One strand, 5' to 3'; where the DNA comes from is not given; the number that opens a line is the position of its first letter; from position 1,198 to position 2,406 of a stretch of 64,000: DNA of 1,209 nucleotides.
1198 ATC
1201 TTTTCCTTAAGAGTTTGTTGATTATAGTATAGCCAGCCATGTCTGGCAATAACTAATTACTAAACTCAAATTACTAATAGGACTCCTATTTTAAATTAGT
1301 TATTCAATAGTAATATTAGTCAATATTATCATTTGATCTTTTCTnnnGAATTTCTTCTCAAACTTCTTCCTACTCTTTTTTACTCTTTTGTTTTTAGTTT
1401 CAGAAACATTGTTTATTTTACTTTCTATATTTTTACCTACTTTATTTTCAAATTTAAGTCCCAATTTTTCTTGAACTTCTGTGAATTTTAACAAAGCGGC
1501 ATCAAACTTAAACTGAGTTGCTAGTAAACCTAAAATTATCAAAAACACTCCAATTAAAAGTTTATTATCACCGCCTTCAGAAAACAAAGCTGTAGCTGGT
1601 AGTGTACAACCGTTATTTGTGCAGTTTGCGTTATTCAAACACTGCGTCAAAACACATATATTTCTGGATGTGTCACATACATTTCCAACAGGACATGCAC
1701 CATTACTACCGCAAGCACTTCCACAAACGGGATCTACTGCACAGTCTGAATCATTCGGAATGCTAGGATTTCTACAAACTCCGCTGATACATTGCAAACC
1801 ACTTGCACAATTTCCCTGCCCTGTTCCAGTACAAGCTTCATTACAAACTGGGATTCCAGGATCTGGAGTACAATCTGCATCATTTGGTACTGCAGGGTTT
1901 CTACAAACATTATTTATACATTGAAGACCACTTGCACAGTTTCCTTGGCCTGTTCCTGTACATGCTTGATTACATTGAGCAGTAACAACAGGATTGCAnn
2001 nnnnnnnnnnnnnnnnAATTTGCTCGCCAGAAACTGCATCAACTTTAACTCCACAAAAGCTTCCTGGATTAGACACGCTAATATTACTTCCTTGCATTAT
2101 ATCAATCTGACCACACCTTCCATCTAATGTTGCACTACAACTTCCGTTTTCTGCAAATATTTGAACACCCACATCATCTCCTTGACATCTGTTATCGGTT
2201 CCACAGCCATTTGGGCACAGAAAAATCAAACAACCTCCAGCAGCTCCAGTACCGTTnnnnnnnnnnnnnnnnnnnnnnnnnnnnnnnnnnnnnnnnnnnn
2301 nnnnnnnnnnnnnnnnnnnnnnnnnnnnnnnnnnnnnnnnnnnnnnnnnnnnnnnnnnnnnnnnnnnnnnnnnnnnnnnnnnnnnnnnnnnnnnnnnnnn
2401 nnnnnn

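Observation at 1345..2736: Cys/Gly-rich tandem-repeat surface protein with an LPATA sorting-signal-like C-terminus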

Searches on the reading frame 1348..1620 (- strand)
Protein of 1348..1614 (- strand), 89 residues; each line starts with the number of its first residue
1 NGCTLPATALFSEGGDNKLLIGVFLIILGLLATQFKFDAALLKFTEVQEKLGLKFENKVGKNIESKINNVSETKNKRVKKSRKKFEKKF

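Call 35: find_homologous_proteins(query=A3, max_evalue=0.01)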
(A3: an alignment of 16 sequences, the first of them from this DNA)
Query A3 (16 sequences): 2797 candidates shared short words with the query, none scored E <= 0.01.

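Call 37: search_protein_families(library=ncbifam, proteins=[window:1348-1614:-], max_evalue=10)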
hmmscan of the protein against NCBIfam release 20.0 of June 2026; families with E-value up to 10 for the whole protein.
seq(89 aa): 0 families

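Call 78: search_protein_families(library=ncbifam, alignment_id=A6, max_evalue=1)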
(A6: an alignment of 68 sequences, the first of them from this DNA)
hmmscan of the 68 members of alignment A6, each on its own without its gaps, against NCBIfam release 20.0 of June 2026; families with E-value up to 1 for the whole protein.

A. member 1, seq(91 aa): 0 families

B. families by the number of members that match (of 68 scanned): 28 families (the first 25 are shown)
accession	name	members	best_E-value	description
TIGR01167.1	LPXTG_anchor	8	6.7e-05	LPXTG cell wall anchor domain-containing protein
NF058670.1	sorting_LPXTATN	4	0.025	LPxTATN C-terminal sorting signal domain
NF008527.1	PRK11463.1-1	1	0.0042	FxsA family membrane protein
NF050162.1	chryseo_ChrI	1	0.0068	chryseobasin maturation helper ChrI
NF000033.1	vanT-L-mem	1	0.007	serine racemase VanT-L membrane subunit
NF045974.1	conju_CD1108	1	0.01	CD1108 family mobile element protein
NF007771.0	PRK10457.1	1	0.012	hypothetical protein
TIGR02830.1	spore_III_AG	1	0.013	stage III sporulation protein AG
NF040511.1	membrane_GPGG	1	0.015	GPGG-motif small membrane protein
NF009989.0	PRK13455.1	1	0.022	F0F1 ATP synthase subunit B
NF041808.1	daptide_123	1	0.03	daptide-type RiPP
TIGR02896.1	spore_III_AF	1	0.031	stage III sporulation protein AF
TIGR02894.1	DNA_bind_RsfA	1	0.037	RsfA family transcriptional regulator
NF045757.1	MPN565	1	0.043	MPN565 family protein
TIGR02694.1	arsenite_ox_S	1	0.045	arsenate reductase (azurin) small subunit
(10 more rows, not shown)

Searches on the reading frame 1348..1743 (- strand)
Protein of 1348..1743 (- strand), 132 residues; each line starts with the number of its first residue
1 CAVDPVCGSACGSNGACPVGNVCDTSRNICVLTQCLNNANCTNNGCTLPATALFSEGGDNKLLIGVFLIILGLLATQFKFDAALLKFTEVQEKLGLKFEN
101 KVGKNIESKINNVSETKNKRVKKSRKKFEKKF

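Call 21: find_related_loci(query=A2, collection=genome_contigs, flank=10000)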
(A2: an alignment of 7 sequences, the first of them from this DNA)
Query A2 (132 aa) in genome_contigs; peptide patterns used: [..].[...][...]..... (x = any residue, [..] = any of these).
20 stretches matched a pattern; 3 encode a relative of the query (tblastn E <= 1e-3); 3 distinct loci.
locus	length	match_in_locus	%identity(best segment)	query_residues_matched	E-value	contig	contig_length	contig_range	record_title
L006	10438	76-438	39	3-132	3e-23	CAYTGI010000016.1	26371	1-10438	MAG TPA_asm: uncultured Candidatus Saccharibacteria bacterium isolate SRP141376_co3_398 genome assembly, contig: NODE_48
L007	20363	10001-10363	35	3-132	4e-22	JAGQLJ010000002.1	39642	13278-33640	MAG: Candidatus Dojkabacteria bacterium isolate HKST-UBA13 2012-05-30_1_(paired)_contig_25513, whole genome shotgun sequ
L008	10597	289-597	41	7-104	9e-22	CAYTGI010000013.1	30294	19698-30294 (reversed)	MAG TPA_asm: uncultured Candidatus Saccharibacteria bacterium isolate SRP141376_co3_398 genome assembly, contig: NODE_39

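Call 33: find_related_loci(query=A2, collection=metagenome_contigs, flank=10000)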
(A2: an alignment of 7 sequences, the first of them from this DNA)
Query A2 (132 aa) in metagenome_contigs; peptide patterns used: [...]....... (x = any residue, [..] = any of these).
58 stretches matched a pattern, but none encodes a relative of the query by tblastn (E <= 1e-3).

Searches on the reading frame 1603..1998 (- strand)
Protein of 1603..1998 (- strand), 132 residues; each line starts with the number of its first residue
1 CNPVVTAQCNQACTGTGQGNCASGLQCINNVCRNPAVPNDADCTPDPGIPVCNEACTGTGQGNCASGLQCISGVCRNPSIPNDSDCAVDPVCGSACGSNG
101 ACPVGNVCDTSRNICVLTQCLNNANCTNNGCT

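Call 61: predict_structure(alignment_id=A4)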
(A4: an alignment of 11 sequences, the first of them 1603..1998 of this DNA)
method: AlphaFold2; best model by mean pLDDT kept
length: 132 residues; sequences in the alignment: 11
mean_pLDDT: 72.9   pTM: 0.38
mean pLDDT of the five models: 72.9, 71.7, 69.3, 68.9, 62.3
residues with pLDDT >= 90: 0; 70-90: 83; 50-70: 43; < 50: 6
segments of 3 or more residues with pLDDT < 50: 87-90
pLDDT, mean of each block of 10 residues (from residue 1): 71 84 84 78 61 78 74 78 55 65 73 78 70 62
secondary structure, 60 per line:
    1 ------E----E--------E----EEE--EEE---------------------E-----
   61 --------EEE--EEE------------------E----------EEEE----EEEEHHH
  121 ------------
elements in order: E26-28 E31-33 E69-71 E74-76 E106-109 E114-117

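Call 63: fold_search(model_id=the predicted structure, library=pdb)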
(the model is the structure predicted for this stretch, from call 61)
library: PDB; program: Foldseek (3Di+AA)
matches with E <= 10: 30; with E <= 0.001: 0
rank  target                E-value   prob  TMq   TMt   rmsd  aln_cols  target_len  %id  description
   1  8jxe_A                9.9e-01  0.04  0.14  0.03  11.2        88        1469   18  rat megalin RAP complex head (released 2024-06-19)
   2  6phc_I                1.3e+00  0.02  0.18  0.16  12.2       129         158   16  Pfs25 in complex with the human transmission blocking antibody 2544 (released 2019-10-02)
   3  6phc_E                1.6e+00  0.02  0.18  0.17  12.2       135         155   16  Pfs25 in complex with the human transmission blocking antibody 2544 (released 2019-10-02)
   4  5irx_E                2.1e+00  0.08  0.20  0.33   8.9        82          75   18  Structure of TRPV1 in complex with DkTx and RTX, determined in lipid nanodisc (released 2016-05-25)
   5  6av8                  2.6e+00  0.28  0.18  0.68   1.6        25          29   32  Exploring Cystine Dense Peptide Space to Open a Unique Molecular Toolbox (released 2018-02-28)
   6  5fzx_MODEL_1_A        2.6e+00  0.21  0.19  0.62   4.1        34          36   24  High resolution solution NMR structure of the spider venom peptide U5- scytotoxin-Sth1a (released 2016-06-08)
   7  6b08_A                2.6e+00  0.01  0.14  0.11  11.3       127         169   19  Crystal structure of Pfs25 in complex with the transmission blocking antibody 1276 (released 2017-11-15)
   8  2b38_MODEL_1_A        3.2e+00  0.11  0.16  0.52   1.9        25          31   28  Solution structure of kalata B8 (released 2006-01-31)
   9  6phf_G                3.2e+00  0.01  0.18  0.16  11.9       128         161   17  Pfs25 in complex with the human transmission blocking antibody 2587 (released 2019-10-02)
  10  2m9l_MODEL_1_A        4.6e+00  0.13  0.16  0.54   2.0        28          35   18  Solution structure of protoxin-1 (released 2014-04-30)
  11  6phf_E                4.6e+00  0.01  0.19  0.16  10.0       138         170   16  Pfs25 in complex with the human transmission blocking antibody 2587 (released 2019-10-02)
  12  9q8t_MODEL_1_A        4.9e+00  0.13  0.17  0.61   2.1        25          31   28  Nociceptive properties of U5-theraphotoxin-Hs1b, a novel peptide from the Cyriopagopus schmidti spider, active (released 2026-03-11)
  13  6azz_A                5.2e+00  0.01  0.15  0.14  12.8       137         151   15  Crystal structure of Pfs25 in complex with the transmission blocking antibody 1190 (released 2017-11-08)
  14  2jtk_MODEL_1_A        5.6e+00  0.03  0.19  0.26   6.7        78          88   14  A functional domain of a Wnt signal protein (released 2008-07-08)
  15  6azz_D                5.6e+00  0.01  0.15  0.14  12.8       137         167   15  Crystal structure of Pfs25 in complex with the transmission blocking antibody 1190 (released 2017-11-08)
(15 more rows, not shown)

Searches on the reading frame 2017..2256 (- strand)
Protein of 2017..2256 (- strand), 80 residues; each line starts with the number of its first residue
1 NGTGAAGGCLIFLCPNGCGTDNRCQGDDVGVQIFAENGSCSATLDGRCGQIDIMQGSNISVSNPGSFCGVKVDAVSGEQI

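Call 95: search_solved_structures(query=A8, max_evalue=10, show_alignments=1)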
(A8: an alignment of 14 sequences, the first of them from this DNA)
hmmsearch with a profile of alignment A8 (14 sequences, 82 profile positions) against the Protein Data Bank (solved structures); distinct sequences matched with E-value up to 10: 2.
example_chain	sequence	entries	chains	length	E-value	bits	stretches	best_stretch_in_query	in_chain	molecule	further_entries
2mte_A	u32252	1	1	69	1.5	12.4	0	13-34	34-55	Cellulose 1,4-beta-cellobiosidase (reducing end) CelS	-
1daq_A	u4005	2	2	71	1.6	12.3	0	13-34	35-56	ENDOGLUCANASE SS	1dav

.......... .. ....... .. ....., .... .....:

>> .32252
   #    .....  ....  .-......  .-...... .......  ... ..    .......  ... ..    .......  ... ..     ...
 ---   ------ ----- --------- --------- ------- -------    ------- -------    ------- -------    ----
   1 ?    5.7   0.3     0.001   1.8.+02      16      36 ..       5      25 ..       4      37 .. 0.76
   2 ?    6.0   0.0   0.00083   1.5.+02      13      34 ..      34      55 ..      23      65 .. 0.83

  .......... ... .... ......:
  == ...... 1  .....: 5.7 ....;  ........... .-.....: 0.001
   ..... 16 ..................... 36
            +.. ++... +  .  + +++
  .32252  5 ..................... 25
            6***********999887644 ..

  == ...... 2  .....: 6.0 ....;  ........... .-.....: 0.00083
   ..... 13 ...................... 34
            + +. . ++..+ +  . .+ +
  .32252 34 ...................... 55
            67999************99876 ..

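Call 96: search_protein_families(library=pfam, alignment_id=A8, max_evalue=1)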
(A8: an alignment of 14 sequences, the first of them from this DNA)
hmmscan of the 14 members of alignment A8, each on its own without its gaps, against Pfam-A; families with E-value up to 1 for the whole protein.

A. member 1, seq(80 aa): 0 families

B. families by the number of members that match (of 14 scanned): 5 families
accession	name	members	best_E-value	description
PF12225.13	DUF5981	1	0.054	Methylene-tetrahydrofolate reductase C terminal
PF10659.14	Trypan_glycop_C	1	0.057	Trypanosome variant surface glycoprotein C-terminal domain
PF12601.13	Rubi_NSP_C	1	0.16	Rubivirus non-structural protein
PF09690.15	PYST-C1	1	0.18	Plasmodium yoelii subtelomeric region (PYST-C1)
PF18193.7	Fibrillin_U_N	1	0.5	Fibrillin 1 unique N-terminal domain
